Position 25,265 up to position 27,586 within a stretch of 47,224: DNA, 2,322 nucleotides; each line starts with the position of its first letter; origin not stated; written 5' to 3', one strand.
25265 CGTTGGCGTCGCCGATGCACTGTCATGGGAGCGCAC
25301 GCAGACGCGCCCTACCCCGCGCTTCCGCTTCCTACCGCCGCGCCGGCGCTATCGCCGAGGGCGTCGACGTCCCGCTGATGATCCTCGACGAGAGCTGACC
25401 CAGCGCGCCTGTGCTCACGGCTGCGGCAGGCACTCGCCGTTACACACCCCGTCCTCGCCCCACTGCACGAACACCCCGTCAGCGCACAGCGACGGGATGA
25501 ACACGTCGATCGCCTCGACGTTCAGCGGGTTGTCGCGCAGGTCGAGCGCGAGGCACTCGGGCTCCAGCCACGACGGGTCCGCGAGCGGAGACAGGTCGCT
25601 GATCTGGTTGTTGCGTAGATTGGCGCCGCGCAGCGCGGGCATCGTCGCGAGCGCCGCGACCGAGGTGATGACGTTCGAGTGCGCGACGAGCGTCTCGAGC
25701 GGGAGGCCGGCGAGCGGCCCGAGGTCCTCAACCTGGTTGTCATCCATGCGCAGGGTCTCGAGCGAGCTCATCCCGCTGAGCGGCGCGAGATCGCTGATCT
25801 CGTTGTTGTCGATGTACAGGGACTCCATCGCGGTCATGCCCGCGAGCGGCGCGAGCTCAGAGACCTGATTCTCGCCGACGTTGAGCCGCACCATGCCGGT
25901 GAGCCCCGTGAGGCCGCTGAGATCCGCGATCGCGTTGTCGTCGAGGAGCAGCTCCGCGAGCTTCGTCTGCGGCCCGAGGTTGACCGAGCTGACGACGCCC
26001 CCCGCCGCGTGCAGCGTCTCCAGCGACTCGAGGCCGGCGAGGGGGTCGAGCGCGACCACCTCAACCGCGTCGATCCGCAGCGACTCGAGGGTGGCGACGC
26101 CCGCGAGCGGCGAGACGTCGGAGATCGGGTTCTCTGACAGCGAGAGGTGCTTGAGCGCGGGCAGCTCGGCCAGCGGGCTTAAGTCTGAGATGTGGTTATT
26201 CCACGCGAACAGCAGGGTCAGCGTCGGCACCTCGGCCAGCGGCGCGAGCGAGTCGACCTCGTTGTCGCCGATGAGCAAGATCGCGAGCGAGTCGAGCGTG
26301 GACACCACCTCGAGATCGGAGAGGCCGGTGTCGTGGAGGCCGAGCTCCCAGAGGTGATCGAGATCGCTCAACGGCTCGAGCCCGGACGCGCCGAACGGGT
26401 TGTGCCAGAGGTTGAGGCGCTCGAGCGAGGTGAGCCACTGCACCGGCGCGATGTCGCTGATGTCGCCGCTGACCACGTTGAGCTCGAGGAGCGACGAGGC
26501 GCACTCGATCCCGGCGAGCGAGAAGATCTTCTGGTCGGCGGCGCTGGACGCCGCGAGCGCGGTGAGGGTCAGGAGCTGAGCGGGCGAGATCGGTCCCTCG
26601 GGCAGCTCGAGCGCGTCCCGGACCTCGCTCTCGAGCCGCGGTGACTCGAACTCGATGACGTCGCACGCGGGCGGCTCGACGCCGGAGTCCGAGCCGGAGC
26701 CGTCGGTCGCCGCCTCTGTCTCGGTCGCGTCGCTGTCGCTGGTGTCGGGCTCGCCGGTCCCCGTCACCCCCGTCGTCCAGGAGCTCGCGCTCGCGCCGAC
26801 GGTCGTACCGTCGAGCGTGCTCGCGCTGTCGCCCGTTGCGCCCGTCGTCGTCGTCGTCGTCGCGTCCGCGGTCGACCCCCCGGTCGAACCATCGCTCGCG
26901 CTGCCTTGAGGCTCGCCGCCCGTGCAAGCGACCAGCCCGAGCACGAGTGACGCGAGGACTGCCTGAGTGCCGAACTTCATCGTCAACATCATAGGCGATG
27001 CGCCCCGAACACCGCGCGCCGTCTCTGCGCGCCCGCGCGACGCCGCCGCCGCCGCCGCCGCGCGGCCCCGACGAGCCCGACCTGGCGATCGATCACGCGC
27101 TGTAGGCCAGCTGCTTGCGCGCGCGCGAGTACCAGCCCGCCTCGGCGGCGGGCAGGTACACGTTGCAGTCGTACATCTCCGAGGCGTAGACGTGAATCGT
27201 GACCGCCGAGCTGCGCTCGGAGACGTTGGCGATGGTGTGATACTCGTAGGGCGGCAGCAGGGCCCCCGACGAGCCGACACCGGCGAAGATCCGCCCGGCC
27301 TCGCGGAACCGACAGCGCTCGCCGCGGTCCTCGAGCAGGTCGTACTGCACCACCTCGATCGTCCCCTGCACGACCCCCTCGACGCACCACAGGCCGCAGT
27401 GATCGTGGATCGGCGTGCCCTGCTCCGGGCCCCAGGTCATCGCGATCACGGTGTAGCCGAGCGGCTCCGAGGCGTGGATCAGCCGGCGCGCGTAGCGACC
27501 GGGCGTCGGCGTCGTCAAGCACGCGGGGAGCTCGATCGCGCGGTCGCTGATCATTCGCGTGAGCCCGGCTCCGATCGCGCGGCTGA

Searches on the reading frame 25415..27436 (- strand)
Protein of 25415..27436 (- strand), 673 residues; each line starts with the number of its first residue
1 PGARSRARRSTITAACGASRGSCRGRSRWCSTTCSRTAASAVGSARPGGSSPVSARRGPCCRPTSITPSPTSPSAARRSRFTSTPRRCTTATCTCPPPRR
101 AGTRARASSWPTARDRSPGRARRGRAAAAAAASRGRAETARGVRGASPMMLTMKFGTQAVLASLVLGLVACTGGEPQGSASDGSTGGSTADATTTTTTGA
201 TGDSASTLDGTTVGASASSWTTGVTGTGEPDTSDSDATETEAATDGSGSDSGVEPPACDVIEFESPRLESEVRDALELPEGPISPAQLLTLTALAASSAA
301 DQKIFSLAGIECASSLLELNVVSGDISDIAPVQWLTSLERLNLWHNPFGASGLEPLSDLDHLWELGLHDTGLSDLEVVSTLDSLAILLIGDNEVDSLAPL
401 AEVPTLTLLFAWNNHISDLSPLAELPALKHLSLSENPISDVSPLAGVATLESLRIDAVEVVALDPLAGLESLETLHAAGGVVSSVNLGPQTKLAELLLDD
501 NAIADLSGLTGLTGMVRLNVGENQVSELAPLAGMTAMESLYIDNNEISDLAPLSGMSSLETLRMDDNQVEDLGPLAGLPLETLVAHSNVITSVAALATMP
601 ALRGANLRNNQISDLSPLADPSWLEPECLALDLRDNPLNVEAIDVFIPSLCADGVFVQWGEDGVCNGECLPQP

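Call 20: search_protein_families(library=pfam, proteins=[window:25415-27436:-], max_evalue=0.001)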
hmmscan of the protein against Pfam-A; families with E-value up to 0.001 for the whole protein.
window:25415-27436:- (673 aa): 8 families
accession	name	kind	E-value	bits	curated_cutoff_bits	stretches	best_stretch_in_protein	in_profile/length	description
PF12799.13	LRR_4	-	1.9e-36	123.7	27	2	404-445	1-43/44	Leucine Rich repeats (2 copies)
PF13855.12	LRR_8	-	4.6e-12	46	27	0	518-568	6-60/61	Leucine rich repeat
PF23952.1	LRR_EndoS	-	4.3e-08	33.8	27.9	1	495-574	27-99/116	Endo-beta-N-acetylglucosaminidase EndoS LRR domain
PF14580.12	LRR_9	-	5.9e-08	32.9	30.5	0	360-440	42-127/175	Leucine-rich repeat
PF00560.39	LRR_1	-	1.6e-05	24.5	20.6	0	337-357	1-21/23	Leucine Rich Repeat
PF23211.1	LRR_LRWD1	-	0.00015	22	28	0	375-444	35-104/190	Leucine-rich repeat and WD repeat-containing protein 1, LRR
PF13516.12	LRR_6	-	0.00074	19.8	23.4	0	336-357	3-24/24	Leucine Rich repeat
PF23598.1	LRR_14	-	0.00097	18.4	40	0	319-458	5-149/353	Leucine-rich repeat region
